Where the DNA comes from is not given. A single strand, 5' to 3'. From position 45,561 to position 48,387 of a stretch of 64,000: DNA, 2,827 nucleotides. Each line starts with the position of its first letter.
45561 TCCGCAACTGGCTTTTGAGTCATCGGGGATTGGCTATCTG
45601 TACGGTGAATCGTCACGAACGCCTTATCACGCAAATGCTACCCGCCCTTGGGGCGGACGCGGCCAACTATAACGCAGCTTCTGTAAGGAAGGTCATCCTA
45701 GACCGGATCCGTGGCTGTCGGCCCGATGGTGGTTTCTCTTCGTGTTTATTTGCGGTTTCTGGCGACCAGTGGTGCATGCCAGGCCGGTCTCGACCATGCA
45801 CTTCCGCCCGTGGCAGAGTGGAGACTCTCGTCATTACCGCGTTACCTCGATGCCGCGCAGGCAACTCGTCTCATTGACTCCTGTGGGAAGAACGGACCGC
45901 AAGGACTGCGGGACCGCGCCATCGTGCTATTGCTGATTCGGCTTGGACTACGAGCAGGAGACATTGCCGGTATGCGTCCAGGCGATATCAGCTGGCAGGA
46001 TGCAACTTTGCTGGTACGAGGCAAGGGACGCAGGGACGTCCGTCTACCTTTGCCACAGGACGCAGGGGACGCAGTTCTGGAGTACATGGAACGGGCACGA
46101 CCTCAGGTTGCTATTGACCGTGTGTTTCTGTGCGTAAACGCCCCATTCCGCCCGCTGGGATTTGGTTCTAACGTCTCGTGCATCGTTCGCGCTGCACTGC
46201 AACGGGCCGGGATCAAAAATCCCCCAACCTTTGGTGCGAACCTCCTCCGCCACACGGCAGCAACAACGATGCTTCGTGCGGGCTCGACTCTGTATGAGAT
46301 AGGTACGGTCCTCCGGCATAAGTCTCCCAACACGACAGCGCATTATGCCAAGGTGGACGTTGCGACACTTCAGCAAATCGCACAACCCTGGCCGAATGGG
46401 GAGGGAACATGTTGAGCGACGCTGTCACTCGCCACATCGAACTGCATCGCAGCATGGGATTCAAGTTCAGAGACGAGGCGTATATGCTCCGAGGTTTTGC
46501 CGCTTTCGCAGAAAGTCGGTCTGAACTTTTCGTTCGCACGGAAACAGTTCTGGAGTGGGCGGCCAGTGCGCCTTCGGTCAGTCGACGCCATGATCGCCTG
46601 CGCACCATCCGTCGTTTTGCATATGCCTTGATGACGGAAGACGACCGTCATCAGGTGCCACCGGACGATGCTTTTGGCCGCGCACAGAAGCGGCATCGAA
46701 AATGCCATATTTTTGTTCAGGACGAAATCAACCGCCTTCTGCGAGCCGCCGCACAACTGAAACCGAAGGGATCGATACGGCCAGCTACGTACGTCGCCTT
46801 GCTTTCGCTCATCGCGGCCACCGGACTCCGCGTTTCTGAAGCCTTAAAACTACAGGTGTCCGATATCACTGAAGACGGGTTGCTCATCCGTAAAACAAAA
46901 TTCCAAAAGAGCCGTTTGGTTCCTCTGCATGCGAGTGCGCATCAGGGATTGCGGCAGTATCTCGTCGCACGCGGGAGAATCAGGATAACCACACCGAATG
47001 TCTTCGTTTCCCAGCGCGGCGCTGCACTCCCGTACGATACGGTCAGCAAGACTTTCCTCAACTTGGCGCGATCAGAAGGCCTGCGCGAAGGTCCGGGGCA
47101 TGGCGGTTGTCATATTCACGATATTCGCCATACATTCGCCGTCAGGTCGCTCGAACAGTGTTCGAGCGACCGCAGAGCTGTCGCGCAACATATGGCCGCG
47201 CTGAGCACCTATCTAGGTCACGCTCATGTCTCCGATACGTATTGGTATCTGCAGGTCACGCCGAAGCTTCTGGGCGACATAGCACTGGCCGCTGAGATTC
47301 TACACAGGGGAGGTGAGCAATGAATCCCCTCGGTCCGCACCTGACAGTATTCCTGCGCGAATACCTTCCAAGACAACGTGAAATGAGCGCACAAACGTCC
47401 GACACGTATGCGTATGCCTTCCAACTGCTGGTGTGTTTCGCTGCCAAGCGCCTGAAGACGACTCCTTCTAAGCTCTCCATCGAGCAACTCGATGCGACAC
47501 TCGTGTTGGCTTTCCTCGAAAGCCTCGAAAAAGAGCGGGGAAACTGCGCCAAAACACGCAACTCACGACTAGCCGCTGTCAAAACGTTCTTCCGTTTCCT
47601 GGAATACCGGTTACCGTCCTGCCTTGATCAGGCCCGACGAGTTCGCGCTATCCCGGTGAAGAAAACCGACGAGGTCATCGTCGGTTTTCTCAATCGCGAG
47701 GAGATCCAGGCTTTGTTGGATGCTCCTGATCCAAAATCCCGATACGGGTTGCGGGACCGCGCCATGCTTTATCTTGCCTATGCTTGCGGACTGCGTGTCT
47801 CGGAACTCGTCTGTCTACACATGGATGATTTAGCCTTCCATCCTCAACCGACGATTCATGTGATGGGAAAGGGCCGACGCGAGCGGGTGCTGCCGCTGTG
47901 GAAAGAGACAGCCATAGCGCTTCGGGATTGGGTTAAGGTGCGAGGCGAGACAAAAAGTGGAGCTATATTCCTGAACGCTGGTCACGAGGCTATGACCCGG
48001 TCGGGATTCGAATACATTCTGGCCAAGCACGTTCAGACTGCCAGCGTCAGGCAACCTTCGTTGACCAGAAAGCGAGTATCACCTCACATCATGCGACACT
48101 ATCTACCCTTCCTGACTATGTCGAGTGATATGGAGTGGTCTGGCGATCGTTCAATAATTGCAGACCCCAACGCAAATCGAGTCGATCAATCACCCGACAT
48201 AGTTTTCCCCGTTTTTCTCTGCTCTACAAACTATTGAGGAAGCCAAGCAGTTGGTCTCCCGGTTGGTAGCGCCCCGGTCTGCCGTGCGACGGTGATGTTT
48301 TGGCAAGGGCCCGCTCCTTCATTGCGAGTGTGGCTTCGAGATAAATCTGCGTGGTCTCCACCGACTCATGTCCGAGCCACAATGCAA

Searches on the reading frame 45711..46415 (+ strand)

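Call 10: search_protein_families(library=pfam, proteins=[window:45711-46415:+])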
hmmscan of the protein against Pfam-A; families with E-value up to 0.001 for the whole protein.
window:45711-46415:+ (234 aa): 1 family
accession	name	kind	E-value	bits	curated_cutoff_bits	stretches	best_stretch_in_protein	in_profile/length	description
PF00589.27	Phage_integrase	-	3.2e-25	89.3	27.1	1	45-216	2-169/172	Phage integrase family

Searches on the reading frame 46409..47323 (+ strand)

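Call 10: search_protein_families(library=pfam, proteins=[window:46409-47323:+])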
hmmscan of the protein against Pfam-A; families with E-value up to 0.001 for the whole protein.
window:46409-47323:+ (304 aa): 1 family
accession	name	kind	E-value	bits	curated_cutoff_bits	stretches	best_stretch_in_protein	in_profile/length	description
PF00589.27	Phage_integrase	-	5.5e-21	75.5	27.1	1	104-284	5-169/172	Phage integrase family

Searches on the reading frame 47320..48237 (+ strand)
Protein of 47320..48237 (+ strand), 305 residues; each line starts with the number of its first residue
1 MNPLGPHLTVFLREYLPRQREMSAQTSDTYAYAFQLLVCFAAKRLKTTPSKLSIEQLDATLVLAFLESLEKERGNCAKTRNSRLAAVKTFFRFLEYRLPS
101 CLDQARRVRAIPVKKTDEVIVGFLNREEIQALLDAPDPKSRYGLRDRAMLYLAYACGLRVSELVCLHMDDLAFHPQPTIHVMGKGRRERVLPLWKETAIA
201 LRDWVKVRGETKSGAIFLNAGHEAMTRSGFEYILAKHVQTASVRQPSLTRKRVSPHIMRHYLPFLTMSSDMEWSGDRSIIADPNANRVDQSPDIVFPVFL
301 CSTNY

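Call 10: search_protein_families(library=pfam, proteins=[window:47320-48237:+])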
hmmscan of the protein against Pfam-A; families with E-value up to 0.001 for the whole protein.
window:47320-48237:+ (305 aa): 3 families
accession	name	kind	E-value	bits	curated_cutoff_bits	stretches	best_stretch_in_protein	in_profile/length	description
PF00589.27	Phage_integrase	-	9.8e-23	81.2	27.1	1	123-262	2-136/172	Phage integrase family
PF02899.23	Phage_int_SAM_1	-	5.3e-09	36.7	22.3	1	14-95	6-80/83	Phage integrase, N-terminal SAM-like domain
PF13495.12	Phage_int_SAM_4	-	0.00028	21.6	27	1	13-95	6-79/85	Phage integrase, N-terminal SAM-like domain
